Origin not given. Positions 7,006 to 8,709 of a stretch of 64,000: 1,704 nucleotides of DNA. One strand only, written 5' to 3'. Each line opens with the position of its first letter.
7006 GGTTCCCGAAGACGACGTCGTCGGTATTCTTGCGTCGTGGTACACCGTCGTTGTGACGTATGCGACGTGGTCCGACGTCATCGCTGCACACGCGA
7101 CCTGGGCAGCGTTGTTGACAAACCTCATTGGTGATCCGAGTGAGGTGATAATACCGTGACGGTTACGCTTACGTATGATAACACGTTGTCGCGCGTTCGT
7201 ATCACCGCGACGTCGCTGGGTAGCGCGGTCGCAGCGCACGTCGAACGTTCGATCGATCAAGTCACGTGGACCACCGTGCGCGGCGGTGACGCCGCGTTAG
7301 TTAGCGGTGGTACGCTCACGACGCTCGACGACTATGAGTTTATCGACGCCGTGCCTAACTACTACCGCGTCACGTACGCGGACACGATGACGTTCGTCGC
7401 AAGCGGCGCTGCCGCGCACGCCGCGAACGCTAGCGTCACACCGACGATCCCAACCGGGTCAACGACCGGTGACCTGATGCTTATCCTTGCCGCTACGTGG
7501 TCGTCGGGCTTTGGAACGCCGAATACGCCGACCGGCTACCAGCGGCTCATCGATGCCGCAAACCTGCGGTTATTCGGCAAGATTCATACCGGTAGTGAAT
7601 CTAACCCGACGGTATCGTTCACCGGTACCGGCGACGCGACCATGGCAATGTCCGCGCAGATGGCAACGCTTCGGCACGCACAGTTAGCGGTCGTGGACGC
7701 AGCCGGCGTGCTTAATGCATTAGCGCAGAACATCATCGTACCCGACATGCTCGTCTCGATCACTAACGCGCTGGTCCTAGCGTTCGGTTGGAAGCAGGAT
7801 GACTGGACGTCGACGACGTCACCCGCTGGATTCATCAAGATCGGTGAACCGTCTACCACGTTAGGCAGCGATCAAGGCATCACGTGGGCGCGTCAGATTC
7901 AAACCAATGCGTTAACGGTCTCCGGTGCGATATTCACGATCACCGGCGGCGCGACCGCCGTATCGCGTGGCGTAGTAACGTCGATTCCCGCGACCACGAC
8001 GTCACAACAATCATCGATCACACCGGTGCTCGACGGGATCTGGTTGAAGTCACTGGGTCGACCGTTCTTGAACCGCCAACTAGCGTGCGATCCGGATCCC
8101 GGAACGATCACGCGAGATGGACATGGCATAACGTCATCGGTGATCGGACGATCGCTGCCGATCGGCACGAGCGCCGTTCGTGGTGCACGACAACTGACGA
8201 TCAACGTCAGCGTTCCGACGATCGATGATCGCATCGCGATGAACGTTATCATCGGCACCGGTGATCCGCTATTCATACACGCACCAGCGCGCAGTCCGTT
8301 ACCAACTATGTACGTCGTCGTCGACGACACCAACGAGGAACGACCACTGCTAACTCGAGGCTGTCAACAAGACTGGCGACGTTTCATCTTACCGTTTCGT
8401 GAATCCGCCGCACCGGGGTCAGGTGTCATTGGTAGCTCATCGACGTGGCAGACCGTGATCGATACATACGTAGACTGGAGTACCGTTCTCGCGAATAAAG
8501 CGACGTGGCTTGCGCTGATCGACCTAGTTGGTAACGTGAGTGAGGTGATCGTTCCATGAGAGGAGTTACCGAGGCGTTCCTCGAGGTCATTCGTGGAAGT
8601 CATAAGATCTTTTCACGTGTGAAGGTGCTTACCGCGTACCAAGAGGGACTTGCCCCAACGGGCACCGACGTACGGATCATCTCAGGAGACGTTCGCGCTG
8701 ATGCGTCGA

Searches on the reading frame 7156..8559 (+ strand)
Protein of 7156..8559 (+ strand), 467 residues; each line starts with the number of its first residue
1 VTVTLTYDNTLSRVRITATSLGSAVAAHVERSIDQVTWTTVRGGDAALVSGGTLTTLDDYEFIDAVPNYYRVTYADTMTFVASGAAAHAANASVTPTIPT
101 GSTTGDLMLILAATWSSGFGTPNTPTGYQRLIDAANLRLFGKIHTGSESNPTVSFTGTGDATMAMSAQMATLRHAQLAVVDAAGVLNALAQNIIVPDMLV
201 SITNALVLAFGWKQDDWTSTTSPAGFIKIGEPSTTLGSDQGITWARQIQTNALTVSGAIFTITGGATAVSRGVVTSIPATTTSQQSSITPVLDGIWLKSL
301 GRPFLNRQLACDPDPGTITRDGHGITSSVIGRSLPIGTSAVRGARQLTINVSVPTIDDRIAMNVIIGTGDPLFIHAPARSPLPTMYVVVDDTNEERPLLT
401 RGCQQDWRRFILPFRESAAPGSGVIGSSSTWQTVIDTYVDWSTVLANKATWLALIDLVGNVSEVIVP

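Call 11: search_protein_families(library=phrogs, proteins=[window:7156-8559:+], max_evalue=0.00001)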
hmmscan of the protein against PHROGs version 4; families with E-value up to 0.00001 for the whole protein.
window:7156-8559:+ (467 aa): 1 family
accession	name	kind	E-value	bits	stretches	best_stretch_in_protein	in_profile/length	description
phrog_16363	-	unknown function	4.7e-19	69.1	1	276-454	573-752/757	-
